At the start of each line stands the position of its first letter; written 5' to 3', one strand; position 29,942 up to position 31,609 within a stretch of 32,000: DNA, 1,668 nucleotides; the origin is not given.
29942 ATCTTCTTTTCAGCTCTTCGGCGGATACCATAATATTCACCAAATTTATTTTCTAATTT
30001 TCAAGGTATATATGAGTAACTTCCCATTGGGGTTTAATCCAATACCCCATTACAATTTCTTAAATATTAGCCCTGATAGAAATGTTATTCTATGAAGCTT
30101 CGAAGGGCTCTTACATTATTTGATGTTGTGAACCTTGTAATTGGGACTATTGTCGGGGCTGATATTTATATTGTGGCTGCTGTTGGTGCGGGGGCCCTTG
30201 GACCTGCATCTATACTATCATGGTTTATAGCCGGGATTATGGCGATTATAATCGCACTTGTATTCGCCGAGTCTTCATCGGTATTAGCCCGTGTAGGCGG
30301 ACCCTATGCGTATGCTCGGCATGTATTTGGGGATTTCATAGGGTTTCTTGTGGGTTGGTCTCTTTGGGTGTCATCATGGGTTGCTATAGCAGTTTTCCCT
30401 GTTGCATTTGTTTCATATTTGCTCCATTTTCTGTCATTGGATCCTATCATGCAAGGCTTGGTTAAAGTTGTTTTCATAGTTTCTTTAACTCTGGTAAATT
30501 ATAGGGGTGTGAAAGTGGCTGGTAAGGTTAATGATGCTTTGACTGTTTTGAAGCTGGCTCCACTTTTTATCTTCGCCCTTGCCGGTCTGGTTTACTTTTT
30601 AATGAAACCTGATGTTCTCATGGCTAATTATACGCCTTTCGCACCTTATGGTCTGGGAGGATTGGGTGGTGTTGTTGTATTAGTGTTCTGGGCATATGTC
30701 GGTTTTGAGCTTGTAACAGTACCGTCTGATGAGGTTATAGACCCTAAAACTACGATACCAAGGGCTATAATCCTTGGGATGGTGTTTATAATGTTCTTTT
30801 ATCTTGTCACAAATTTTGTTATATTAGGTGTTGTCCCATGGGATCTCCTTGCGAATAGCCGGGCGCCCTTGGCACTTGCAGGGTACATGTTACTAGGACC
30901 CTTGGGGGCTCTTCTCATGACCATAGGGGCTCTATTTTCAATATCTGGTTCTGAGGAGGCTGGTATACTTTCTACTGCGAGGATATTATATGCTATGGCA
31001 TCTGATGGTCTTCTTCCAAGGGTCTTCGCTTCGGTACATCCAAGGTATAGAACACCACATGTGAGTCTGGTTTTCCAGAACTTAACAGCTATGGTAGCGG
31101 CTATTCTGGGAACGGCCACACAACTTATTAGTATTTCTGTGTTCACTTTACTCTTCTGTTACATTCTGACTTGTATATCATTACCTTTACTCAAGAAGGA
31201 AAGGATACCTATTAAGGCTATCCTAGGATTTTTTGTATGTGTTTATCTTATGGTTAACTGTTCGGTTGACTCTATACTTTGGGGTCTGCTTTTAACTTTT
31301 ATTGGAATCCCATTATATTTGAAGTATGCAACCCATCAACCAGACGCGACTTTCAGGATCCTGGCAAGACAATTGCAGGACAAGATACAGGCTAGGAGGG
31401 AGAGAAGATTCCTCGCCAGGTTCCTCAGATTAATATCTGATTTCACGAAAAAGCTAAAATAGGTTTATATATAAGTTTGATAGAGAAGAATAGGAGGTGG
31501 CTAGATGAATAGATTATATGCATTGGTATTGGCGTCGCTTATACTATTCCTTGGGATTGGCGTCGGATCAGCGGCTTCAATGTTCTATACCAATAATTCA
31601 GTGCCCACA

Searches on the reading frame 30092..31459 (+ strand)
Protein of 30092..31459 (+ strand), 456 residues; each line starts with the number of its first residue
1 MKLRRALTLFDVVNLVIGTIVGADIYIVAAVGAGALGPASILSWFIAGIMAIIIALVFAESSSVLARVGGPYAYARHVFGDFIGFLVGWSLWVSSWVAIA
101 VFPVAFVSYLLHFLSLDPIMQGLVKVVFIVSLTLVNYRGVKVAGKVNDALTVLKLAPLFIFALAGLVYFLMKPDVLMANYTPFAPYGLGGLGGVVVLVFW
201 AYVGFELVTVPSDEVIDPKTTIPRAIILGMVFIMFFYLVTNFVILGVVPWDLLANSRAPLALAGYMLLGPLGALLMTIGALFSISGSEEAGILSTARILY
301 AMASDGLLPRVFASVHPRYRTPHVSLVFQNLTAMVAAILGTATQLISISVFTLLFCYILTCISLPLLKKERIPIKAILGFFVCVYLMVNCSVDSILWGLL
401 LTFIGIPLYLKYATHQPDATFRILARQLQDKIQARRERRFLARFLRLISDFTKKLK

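Call 74: search_protein_families(library=pfam, proteins=[window:30092-31459:+], max_evalue=0.00001)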
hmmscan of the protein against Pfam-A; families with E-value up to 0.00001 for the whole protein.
window:30092-31459:+ (456 aa): 2 families
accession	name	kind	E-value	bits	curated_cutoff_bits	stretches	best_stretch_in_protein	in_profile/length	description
PF13520.12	AA_permease_2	-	1.1e-60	206.2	27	1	7-390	1-396/427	Amino acid permease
PF00324.27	AA_permease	-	1.1e-46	160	24.6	1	12-401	2-418/470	Amino acid permease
